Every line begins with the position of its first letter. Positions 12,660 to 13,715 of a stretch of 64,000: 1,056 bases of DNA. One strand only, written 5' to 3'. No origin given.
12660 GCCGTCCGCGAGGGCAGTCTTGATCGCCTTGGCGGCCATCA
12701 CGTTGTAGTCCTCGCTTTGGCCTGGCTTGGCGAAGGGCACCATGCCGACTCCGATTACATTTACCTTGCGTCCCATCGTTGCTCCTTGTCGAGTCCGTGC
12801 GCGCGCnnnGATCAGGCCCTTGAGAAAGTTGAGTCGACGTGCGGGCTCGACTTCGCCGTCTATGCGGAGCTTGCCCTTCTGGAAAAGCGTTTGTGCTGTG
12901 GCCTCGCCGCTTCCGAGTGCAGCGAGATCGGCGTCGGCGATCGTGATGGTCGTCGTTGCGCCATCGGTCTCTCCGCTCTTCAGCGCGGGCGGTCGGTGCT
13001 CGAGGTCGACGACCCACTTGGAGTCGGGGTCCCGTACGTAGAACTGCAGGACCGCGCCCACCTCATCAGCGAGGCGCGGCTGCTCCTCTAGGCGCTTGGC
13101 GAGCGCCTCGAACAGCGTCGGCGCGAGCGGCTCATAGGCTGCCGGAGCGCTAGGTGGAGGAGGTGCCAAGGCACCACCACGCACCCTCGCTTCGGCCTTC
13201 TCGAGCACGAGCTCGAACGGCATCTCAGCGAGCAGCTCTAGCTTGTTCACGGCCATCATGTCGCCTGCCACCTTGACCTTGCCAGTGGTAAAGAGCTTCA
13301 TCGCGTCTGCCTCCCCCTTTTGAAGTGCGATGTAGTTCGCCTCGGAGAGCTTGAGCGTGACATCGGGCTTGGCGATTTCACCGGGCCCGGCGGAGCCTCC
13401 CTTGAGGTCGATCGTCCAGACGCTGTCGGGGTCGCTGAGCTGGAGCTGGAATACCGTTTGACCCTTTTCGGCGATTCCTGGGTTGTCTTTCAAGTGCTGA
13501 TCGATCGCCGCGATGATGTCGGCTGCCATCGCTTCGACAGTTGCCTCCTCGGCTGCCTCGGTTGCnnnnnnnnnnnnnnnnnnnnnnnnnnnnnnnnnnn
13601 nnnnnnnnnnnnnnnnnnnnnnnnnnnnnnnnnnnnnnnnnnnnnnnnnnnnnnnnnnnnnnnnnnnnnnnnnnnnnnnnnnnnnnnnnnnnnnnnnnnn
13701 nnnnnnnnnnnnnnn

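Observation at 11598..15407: Peroxisome-like MFE-2 plus SCPx module, with both SCP2 domains on the MFE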

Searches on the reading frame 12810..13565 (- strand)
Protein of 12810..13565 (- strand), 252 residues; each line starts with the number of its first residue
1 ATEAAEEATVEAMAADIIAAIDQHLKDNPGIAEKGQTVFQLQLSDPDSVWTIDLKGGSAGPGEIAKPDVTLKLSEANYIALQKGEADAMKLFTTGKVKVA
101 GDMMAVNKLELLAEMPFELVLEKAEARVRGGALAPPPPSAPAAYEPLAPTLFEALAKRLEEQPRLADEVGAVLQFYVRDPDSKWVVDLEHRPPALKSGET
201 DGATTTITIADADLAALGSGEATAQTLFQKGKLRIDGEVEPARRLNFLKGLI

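Call 35: search_protein_representatives(alignment_id=A1)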
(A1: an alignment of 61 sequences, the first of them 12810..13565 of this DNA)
Query: 61 sequences, 256 profile positions. Proteins with E-value up to 0.001 (for the whole library): 4478; up to 1e-10: 1220; up to 1e-30: 218. The best 150 are listed.
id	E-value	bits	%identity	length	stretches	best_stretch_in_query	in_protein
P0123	6.6e-170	579.6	-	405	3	28-256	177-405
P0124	1.4e-157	539.2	-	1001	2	2-255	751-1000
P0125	1.1e-154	529.7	-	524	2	5-256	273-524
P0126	2.1e-146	502.6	-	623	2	8-255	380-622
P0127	1.0e-132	457.8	-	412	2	2-255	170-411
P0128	1.7e-126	437.4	-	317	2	3-256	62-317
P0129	4.4e-125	432.7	-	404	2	3-237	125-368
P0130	1.4e-122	424.5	-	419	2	1-256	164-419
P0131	1.7e-120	417.7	-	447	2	3-255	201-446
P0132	6.1e-120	415.9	-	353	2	6-256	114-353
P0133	7.9e-117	405.7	-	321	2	2-255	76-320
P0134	5.9e-116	402.8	-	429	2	12-250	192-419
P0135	2.9e-106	371.1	-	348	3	2-152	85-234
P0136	6.8e-106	369.9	-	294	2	4-256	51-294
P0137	6.0e-102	356.9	-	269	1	2-255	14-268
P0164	7.8e-81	287.8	-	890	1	4-255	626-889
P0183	7.6e-65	235.4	-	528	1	2-250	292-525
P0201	7.5e-58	212.5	-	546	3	9-156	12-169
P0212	4.9e-53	196.7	-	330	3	27-182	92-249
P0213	5.4e-53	196.5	-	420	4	7-116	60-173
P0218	6.8e-51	189.6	-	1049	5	3-146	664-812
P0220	2.0e-50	188.1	-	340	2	8-249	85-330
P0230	5.5e-47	176.8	-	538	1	1-207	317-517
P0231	9.5e-47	176.1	-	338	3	11-116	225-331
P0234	1.3e-45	172.3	-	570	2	28-151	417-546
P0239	5.3e-44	167.1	-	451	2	8-183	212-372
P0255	1.1e-41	159.4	-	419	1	4-116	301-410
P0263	6.0e-40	153.8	-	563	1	17-119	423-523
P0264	8.1e-40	153.4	-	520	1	5-157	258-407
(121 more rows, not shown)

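Call 36: search_protein_families(library=pfam, proteins=[P0234, P0263, P0230, P0264, P0201, P0218, P0255, P0183, P0239, P0164], max_evalue=0.00001)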
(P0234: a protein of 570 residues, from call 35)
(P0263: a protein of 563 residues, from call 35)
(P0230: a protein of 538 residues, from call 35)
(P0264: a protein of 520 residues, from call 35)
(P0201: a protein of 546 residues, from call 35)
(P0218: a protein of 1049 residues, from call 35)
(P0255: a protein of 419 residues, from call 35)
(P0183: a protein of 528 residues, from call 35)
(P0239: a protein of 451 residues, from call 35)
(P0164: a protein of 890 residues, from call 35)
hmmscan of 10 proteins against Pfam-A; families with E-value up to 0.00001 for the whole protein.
P0234 (570 aa): 3 families
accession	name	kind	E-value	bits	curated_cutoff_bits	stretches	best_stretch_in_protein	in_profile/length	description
PF02036.22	SCP2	-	4.7e-42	142.9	21.3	2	416-508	11-99/101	SCP-2 sterol transfer family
PF01575.25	MaoC_dehydratas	-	1.1e-26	93.3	27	1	6-104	21-120/123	MaoC like domain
PF14864.11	Alkyl_sulf_C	-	2.7e-07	31.3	27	0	440-507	45-111/125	Alkyl sulfatase C-terminal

P0263 (563 aa): 3 families
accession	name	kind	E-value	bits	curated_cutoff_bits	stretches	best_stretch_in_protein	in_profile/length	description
PF01575.25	MaoC_dehydratas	-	1.5e-30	105.8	27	1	275-367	10-103/123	MaoC like domain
PF02036.22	SCP2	-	2.8e-20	73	21.3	1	435-516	13-97/101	SCP-2 sterol transfer family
PF22622.2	MFE-2_hydrat-2_N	-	7.1e-15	55.4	27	1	202-253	79-130/130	MFE-2 hydratase 2 N-terminal domain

P0230 (538 aa): 4 families
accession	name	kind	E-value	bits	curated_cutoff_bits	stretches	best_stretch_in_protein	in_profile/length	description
PF22622.2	MFE-2_hydrat-2_N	-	2.5e-30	105.4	27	1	32-166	2-130/130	MFE-2 hydratase 2 N-terminal domain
PF02036.22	SCP2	-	6e-19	68.7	21.3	1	344-428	12-99/101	SCP-2 sterol transfer family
PF01575.25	MaoC_dehydratas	-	3.4e-07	30.4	27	1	254-296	79-121/123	MaoC like domain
PF13452.11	FAS1_DH_region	-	3e-06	27.8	22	0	21-155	2-129/132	FAS1-like, dehydratase domain region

P0264 (520 aa): 3 families
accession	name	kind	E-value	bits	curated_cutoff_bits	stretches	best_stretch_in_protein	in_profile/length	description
PF01575.25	MaoC_dehydratas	-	2.4e-30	105.1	27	1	100-215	5-120/123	MaoC like domain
PF02036.22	SCP2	-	1.4e-20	74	21.3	1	290-367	21-99/101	SCP-2 sterol transfer family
PF22622.2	MFE-2_hydrat-2_N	-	6.5e-19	68.5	27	1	9-83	55-130/130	MFE-2 hydratase 2 N-terminal domain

P0201 (546 aa): 2 families
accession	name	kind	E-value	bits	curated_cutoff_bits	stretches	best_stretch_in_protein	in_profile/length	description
PF02036.22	SCP2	-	7.2e-65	216.1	21.3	3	179-271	11-99/101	SCP-2 sterol transfer family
PF14864.11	Alkyl_sulf_C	-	1.1e-11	45.5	27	0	370-422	60-112/125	Alkyl sulfatase C-terminal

P0218 (1049 aa): 7 families
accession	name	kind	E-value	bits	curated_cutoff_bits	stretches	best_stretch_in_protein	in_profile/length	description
PF02036.22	SCP2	-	5.4e-54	181.2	21.3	3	680-780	2-99/101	SCP-2 sterol transfer family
PF00106.31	adh_short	-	8e-33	114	26.6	1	38-156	61-179/195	short chain dehydrogenase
PF13561.12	adh_short_C2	-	1.8e-23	83.8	27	1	36-156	53-173/236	Enoyl-(Acyl carrier protein) reductase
PF01575.25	MaoC_dehydratas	-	1.7e-17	63.6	27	1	450-522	45-117/123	MaoC like domain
PF22622.2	MFE-2_hydrat-2_N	-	3.5e-17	62.9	27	1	282-408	1-130/130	MFE-2 hydratase 2 N-terminal domain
PF14864.11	Alkyl_sulf_C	-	2.1e-15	57.5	27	0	689-781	25-113/125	Alkyl sulfatase C-terminal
PF08659.16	KR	-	1.6e-11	44.9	22.6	1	41-139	68-162/180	KR domain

P0255 (419 aa): 3 families
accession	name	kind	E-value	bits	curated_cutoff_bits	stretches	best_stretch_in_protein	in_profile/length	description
PF01575.25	MaoC_dehydratas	-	3.2e-30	104.7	27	1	20-132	5-116/123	MaoC like domain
PF02036.22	SCP2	-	8e-20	71.5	21.3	1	324-407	11-98/101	SCP-2 sterol transfer family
PF14864.11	Alkyl_sulf_C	-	1.7e-06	28.7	27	1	325-405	25-109/125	Alkyl sulfatase C-terminal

P0183 (528 aa): 5 families
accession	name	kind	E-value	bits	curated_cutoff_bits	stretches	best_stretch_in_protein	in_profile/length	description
PF00106.31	adh_short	-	6.1e-38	130.7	26.6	1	10-186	1-181/195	short chain dehydrogenase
PF02036.22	SCP2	-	7.4e-37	126.2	21.3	2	323-404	17-99/101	SCP-2 sterol transfer family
PF13561.12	adh_short_C2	-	4.9e-34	118.4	27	1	16-196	1-185/236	Enoyl-(Acyl carrier protein) reductase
PF08659.16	KR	-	9.4e-15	55.4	22.6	1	12-167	3-162/180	KR domain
PF14864.11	Alkyl_sulf_C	-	1.5e-09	38.6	27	0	326-401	31-109/125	Alkyl sulfatase C-terminal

P0239 (451 aa): 4 families
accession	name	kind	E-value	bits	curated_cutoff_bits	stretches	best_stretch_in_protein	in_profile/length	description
PF02036.22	SCP2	-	2.1e-52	176.1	21.3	2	228-317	10-101/101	SCP-2 sterol transfer family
PF22691.2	Thiolase_C_1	-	1.8e-37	128.7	28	1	30-160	10-140/144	Thiolase C-terminal domain-like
PF14864.11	Alkyl_sulf_C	-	1e-17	65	27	2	340-444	10-113/125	Alkyl sulfatase C-terminal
PF02803.24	Thiolase_C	-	3.3e-11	43.3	27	1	42-144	26-110/123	Thiolase, C-terminal domain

P0164 (890 aa): 7 families
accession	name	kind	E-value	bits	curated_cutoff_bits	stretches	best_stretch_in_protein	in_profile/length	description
PF00106.31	adh_short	-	9.5e-40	136.6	26.6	1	10-194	1-179/195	short chain dehydrogenase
PF02036.22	SCP2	-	1e-37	128.9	21.3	2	646-736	7-101/101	SCP-2 sterol transfer family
PF13561.12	adh_short_C2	-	5.7e-30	105.1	27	1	16-195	1-174/236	Enoyl-(Acyl carrier protein) reductase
PF01575.25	MaoC_dehydratas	-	7.1e-18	64.8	27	1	511-590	40-119/123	MaoC like domain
PF08659.16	KR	-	4.4e-17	63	22.6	1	12-171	3-156/180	KR domain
PF14864.11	Alkyl_sulf_C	-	3.4e-14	53.6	27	1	803-884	29-110/125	Alkyl sulfatase C-terminal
PF22622.2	MFE-2_hydrat-2_N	-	2.4e-09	37.5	27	1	414-460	84-130/130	MFE-2 hydratase 2 N-terminal domain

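Call 38: find_encoding_contigs(protein=P0239, flank=8000, max_places=4)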
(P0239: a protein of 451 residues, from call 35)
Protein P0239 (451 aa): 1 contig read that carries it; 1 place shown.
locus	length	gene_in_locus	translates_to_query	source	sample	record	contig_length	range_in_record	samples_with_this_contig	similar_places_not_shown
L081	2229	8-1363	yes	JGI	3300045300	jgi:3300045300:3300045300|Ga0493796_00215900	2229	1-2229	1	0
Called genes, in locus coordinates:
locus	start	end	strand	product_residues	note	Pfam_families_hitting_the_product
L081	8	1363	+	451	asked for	PF02803:Thiolase_C, PF22691:Thiolase_C_1, PF14864:Alkyl_sulf_C (weak), PF02036:SCP2, PF14864:Alkyl_sulf_C, PF02036:SCP2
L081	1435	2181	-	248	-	PF06017:Myosin_TH1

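Call 43: list_cluster_members(proteins=[P0218, P0239, P0213, P0220, P0231, P0212, P0183, P0164, P0124, P0201])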
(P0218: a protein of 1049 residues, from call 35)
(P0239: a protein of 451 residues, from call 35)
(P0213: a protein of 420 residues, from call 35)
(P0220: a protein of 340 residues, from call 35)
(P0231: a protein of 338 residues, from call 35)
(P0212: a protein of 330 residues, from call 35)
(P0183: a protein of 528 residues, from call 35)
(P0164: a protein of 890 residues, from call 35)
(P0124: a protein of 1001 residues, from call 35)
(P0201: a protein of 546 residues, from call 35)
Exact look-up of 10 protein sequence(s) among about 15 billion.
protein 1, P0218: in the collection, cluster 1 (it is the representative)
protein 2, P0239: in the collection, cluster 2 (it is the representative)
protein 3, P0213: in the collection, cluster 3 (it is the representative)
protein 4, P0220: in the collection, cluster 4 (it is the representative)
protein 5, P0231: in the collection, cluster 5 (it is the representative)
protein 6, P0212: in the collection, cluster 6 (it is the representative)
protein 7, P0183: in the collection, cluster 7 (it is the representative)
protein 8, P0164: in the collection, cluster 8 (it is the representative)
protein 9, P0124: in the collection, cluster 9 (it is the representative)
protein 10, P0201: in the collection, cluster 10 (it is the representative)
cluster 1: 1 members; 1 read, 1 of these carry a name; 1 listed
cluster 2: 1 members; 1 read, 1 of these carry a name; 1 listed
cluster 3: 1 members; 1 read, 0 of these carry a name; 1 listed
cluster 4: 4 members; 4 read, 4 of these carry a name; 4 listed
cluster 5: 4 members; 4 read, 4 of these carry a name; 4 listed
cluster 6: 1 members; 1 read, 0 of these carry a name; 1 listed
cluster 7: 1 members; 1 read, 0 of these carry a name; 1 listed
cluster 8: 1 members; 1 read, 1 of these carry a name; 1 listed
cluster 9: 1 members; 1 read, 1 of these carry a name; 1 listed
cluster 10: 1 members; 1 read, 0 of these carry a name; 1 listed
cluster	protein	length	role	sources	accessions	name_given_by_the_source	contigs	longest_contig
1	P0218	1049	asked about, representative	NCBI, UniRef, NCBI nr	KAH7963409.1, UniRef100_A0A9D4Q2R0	hypothetical protein HPB52_020995 [Rhipicephalus sanguineus] | Ketoreductase domain-containing protein n=1 Tax=Rhipicephalus sanguineus TaxID=34632 ...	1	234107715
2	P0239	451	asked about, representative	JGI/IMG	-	sterol carrier protein 2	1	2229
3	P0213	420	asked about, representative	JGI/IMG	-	-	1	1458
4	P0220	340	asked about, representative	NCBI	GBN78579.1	Peroxisomal multifunctional enzyme type 2, partial [Araneus ventricosus]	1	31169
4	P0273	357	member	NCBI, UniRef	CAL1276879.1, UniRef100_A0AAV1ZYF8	unnamed protein product [Larinioides sclopetarius] | SCP2 domain-containing protein n=1 Tax=Larinioides sclopetarius TaxID=280406 ...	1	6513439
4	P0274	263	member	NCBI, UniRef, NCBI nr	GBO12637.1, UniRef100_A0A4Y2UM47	Peroxisomal multifunctional enzyme type 2 [Araneus ventricosus] | Peroxisomal multifunctional enzyme type 2 n=1 Tax=Araneus ventricosus TaxID=182803 ...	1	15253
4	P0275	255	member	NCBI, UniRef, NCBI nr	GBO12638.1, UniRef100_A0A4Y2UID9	Peroxisomal multifunctional enzyme type 2 [Araneus ventricosus] | Peroxisomal multifunctional enzyme type 2 n=1 Tax=Araneus ventricosus TaxID=182803 ...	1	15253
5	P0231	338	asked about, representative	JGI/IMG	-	putative sterol carrier protein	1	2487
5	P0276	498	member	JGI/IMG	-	putative sterol carrier protein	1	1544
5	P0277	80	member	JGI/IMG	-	hypothetical protein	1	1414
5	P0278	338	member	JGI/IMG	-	putative sterol carrier protein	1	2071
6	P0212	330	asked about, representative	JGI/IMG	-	-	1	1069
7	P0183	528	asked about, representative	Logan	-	-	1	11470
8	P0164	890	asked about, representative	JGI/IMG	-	(3R)-3-hydroxyacyl-CoA dehydrogenase / 3a,7a,12a-trihydroxy-5b-cholest-24-enoyl-CoA ...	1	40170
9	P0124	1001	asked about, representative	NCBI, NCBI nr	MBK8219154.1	MAG: SDR family NAD(P)-dependent oxidoreductase [Myxococcales bacterium] | SDR family NAD(P)-dependent oxidoreductase [Myxococcales bacterium]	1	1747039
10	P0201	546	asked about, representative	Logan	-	-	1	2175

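Call 44: find_homologous_proteins(query=P0239)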
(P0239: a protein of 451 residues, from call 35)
Query P0239 (451 aa): 8000 proteins with E <= 0.001 among 8000 candidates; the best 120 are listed.
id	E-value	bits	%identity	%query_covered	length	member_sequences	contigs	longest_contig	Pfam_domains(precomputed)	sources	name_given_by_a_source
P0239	4.0e-286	967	100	100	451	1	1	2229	PF14864.12,PF02803.25,PF02036.23,PF22691.3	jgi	jgi:sterol carrier protein 2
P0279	1.8e-161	556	59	100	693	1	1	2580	PF14864.12,PF02803.25,PF00108.30,PF02036.23,PF22691.3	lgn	-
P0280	1.5e-150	520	47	98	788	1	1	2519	PF14864.12,PF02803.25,PF00108.30,PF02036.23,PF22691.3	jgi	-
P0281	7.7e-121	422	63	71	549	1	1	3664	PF14864.12,PF02803.25,PF00108.30,PF02036.23,PF22691.3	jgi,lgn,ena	-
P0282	3.8e-116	407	56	71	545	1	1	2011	PF14864.12,PF02803.25,PF00108.30,PF02036.23,PF22691.3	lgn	-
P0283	1.8e-114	401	58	70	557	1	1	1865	PF02803.25,PF00109.33,PF00108.30,PF02036.23,PF22691.3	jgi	jgi:sterol carrier protein 2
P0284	4.1e-114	400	56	71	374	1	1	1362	PF02803.25,PF02036.23,PF22691.3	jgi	-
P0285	9.9e-112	392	57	71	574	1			PF14864.12,PF08545.17,PF02803.25,PF00108.30,PF02036.23,PF22691.3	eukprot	eukprot:TRINITY_DN43_c0_g1_i1.p1 TRINITY_DN43_c0_g1~~TRINITY_DN43_c0_g1_i1.p1 ORF type:complete len:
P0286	1.0e-111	392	57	71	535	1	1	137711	PF02803.25,PF00108.30,PF02036.23,PF22691.3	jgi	jgi:sterol carrier protein 2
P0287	2.1e-111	391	58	71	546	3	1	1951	PF14864.12,PF02803.25,PF00108.30,PF02036.23,PF22691.3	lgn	-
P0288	5.9e-111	390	58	70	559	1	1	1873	PF14864.12,PF02803.25,PF00108.30,PF02036.23,PF22691.3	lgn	-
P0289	9.7e-111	389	56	69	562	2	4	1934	PF14864.12,PF02803.25,PF00108.30,PF02036.23,PF22691.3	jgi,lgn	jgi:sterol carrier protein 2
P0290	1.4e-110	389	57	70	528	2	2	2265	PF02803.25,PF00108.30,PF02036.23,PF22691.3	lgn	-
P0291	4.1e-110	387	58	71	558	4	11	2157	PF14864.12,PF02803.25,PF00108.30,PF02036.23,PF22691.3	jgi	-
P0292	5.1e-109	383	48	100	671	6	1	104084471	PF14864.12,PF02803.25,PF00108.30,PF02036.23,PF22691.3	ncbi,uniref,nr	ncbi:sterol carrier protein 2-like isoform X3 [Mercenaria mercenaria]|uniref:sterol carrier protein 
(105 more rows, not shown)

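Call 56: find_homologous_proteins(query=P0218, region=1-620)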
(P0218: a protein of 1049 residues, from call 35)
Query P0218, residues 1-620 (620 aa): 4973 proteins with E <= 0.001 among 8000 candidates; the best 120 are listed.
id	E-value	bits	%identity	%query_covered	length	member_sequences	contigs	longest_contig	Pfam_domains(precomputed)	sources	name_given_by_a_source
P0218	0.0e+0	1472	100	100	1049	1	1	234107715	PF08659.17,PF14864.12,PF22622.3,PF13561.13,PF02036.23,PF01575.26,PF00106.32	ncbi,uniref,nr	ncbi:hypothetical protein HPB52_020995 [Rhipicephalus sanguineus]|uniref:Ketoreductase domain-contai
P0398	0.0e+0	1233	83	97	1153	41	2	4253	PF08659.17,PF14864.12,PF22622.3,PF13561.13,PF02036.23,PF01575.26,PF00106.32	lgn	-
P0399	0.0e+0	1157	76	97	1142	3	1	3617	PF08659.17,PF14864.12,PF22622.3,PF13561.13,PF02036.23,PF01575.26,PF00106.32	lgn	-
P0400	0.0e+0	1094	77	97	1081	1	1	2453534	PF08659.17,PF14864.12,PF22622.3,PF13561.13,PF02036.23,PF01575.26,PF00106.32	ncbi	ncbi:hypothetical protein MRX96_014122 [Rhipicephalus microplus]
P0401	0.0e+0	1042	68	97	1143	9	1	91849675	PF08659.17,PF14864.12,PF22622.3,PF13561.13,PF02036.23,PF01575.26,PF00106.32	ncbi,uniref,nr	ncbi:peroxisomal multifunctional enzyme type 2 [Ixodes scapularis]|uniref:peroxisomal multifunctiona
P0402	1.6e-296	1003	66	97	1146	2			PF08659.17,PF14864.12,PF22622.3,PF13561.13,PF02036.23,PF01575.26,PF00106.32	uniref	uniref:Peroxisomal multifunctional enzyme type 2 n=1 Tax=Ornithodoros turicata TaxID=34597 RepID=A0A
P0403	8.3e-273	925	66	97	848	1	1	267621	PF08659.17,PF14864.12,PF22622.3,PF13561.13,PF02036.23,PF01575.26,PF00106.32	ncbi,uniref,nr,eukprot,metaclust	ncbi:estradiol 17-beta-dehydrogenase, putative [Ixodes scapularis]|uniref:Estradiol 17-beta-dehydrog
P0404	1.8e-253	861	39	72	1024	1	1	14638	PF08659.17,PF22622.3,PF13561.13,PF01575.26,PF00106.32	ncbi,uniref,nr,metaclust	ncbi:Peroxisomal hydratase-dehydrogenase-epimerase [Choanephora cucurbitarum]|uniref:Peroxisomal hyd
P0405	3.1e-245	833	46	87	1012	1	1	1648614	PF08659.17,PF22622.3,PF13561.13,PF02036.23,PF01575.26,PF00106.32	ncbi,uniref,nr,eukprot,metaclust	ncbi:peroxisomal multifunctional enzyme type 2 [Lingula anatina]|uniref:Peroxisomal multifunctional 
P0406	2.4e-239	814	54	96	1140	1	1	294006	PF08659.17,PF14864.12,PF13530.12,PF22622.3,PF13561.13,PF02036.23,PF01575.26,PF00106.32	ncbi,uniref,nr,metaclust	ncbi:peroxisomal multifunctional enzyme type 2-like [Limulus polyphemus]|uniref:Peroxisomal multifun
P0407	2.6e-237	807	52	96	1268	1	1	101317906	PF08659.17,PF14864.12,PF13530.12,PF22622.3,PF13561.13,PF02036.23,PF01575.26,PF00106.32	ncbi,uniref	ncbi:peroxisomal Multifunctional enzyme type 2 [Tachypleus tridentatus]|uniref:peroxisomal Multifunc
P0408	6.5e-237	806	54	96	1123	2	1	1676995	PF08659.17,PF14864.12,PF22622.3,PF13561.13,PF02036.23,PF01575.26,PF00106.32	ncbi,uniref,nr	ncbi:hypothetical protein CDAR_600721 [Caerostris darwini]|uniref:Peroxisomal multifunctional enzyme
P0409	2.6e-235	801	54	96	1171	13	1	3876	PF08659.17,PF14864.12,PF13452.12,PF22622.3,PF13561.13,PF02036.23,PF01575.26,PF00106.32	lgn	-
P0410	2.7e-234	797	54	96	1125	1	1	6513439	PF08659.17,PF14864.12,PF13452.12,PF22622.3,PF13561.13,PF02036.23,PF01575.26,PF00106.32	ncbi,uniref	ncbi:unnamed protein product [Larinioides sclopetarius]|uniref:Peroxisomal multifunctional enzyme ty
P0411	1.4e-228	778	41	96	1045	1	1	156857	PF08659.17,PF22622.3,PF13561.13,PF02036.23,PF01575.26,PF00106.32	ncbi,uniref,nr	ncbi:Peroxisomal hydratase-dehydrogenase-epimerase [Bifiguratus adelaidae]|uniref:Peroxisomal hydrat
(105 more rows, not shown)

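Call 96: predict_structure(alignment_id=A1)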
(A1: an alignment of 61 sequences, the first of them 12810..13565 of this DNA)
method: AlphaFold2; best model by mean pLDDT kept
length: 252 residues; sequences in the alignment: 61
mean_pLDDT: 88.2   pTM: 0.52
mean pLDDT of the five models: 88.2, 87.5, 87.3, 84.4, 83.2
residues with pLDDT >= 90: 176; 70-90: 52; 50-70: 14; < 50: 10
segments of 3 or more residues with pLDDT < 50: 1-7
pLDDT, mean of each block of 10 residues (from residue 1): 49 93 95 93 92 95 90 95 91 93 91 92 86 55 74 94 88 94 94 91 95 94 93 93 90 90
secondary structure, 60 per line:
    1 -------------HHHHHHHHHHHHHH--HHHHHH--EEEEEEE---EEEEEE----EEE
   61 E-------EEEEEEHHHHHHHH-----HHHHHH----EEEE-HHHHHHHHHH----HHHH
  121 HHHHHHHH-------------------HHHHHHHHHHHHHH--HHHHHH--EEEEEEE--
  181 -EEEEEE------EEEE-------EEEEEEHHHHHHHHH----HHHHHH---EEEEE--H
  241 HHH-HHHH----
elements in order: H14-27 H30-35 E38-44 E48-53 E58-61 E69-74 H75-82 H88-93 E98-101 H103-112 H117-128 H148-161 H164-169 E172-178 E182-187 E194-197 E205-210 H211-219 H224-229 E233-237 H240-243 H245-248

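Call 100: fold_search(model_id=the predicted structure, library=pdb)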
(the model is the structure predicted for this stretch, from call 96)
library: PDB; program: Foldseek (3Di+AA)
matches with E <= 10: 335; with E <= 0.001: 43
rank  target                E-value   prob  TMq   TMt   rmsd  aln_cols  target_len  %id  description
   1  2c0l_B                7.9e-08  1.00  0.38  0.76   4.0       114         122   31  TPR DOMAIN OF HUMAN PEX5P IN COMPLEX WITH HUMAN MSCP2 (released 2006-11-15)
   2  6ovp_B                1.9e-07  1.00  0.34  0.63   3.2       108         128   22  Sterol Carrier Protein 2 from Yarrowia Lipolytica (apo form) (released 2020-05-20)
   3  8af3                  2.1e-07  1.00  0.39  0.80   2.0       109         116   25  Sterol carrier protein Artifical metalloenzyme incorporating Q111C mutation coupled to 2,2'-bipyridine (released 2023-08-16)
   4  4jgx_B                2.9e-07  1.00  0.34  0.62   3.1       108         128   22  The Structure of Sterol Carrier Protein 2 from the Yeast Yarrowia Lipolytica (released 2013-12-18)
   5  6z1w                  3.0e-07  1.00  0.36  0.74   2.3       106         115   30  Crystal structure of human steroid carrier protein SL (SCP-2L) mutant A100C (released 2021-03-03)
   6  1ikt                  3.4e-07  1.00  0.36  0.74   2.3       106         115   30  LIGANDED STEROL CARRIER PROTEIN TYPE 2 (SCP-2) LIKE DOMAIN OF HUMAN MULTIFUNCTIONAL ENZYME TYPE 2 (MFE-2) (released 2001-11-14)
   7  6z1x                  3.8e-07  1.00  0.35  0.74   2.3       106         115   30  Crystal structure of human steroid carrier protein SL (SCP-2L) mutant V83C (released 2021-03-03)
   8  8af2_B                5.5e-07  1.00  0.36  0.71   7.3       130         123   27  Human Sterol Carrier Protein with unnatural amino acid 2,2'-bipyridine alanine incorporated at position 111 (released 2023-08-16)
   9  4jgx_A                7.8e-07  1.00  0.32  0.63   3.4       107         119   29  The Structure of Sterol Carrier Protein 2 from the Yeast Yarrowia Lipolytica (released 2013-12-18)
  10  8af2_A                9.2e-07  1.00  0.39  0.76   2.1       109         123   25  Human Sterol Carrier Protein with unnatural amino acid 2,2'-bipyridine alanine incorporated at position 111 (released 2023-08-16)
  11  1c44                  9.8e-07  1.00  0.40  0.78   2.2       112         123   31  STEROL CARRIER PROTEIN 2 (SCP2) FROM RABBIT (released 2000-08-07)
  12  4uei_MODEL_1_A        1.0e-06  1.00  0.35  0.65   2.9       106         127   22  Solution structure of the sterol carrier protein domain 2 of Helicoverpa armigera (released 2015-12-30)
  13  3bdq_B                2.0e-06  1.00  0.34  0.73   2.2        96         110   27  Room Tempreture Crystal Structure of Sterol Carrier Protein-2 Like-2 (released 2008-01-01)
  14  6ovp_A                3.0e-06  1.00  0.31  0.62   3.5       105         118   30  Sterol Carrier Protein 2 from Yarrowia Lipolytica (apo form) (released 2020-05-20)
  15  3bdq_A                6.4e-06  1.00  0.34  0.75   2.1        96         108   27  Room Tempreture Crystal Structure of Sterol Carrier Protein-2 Like-2 (released 2008-01-01)
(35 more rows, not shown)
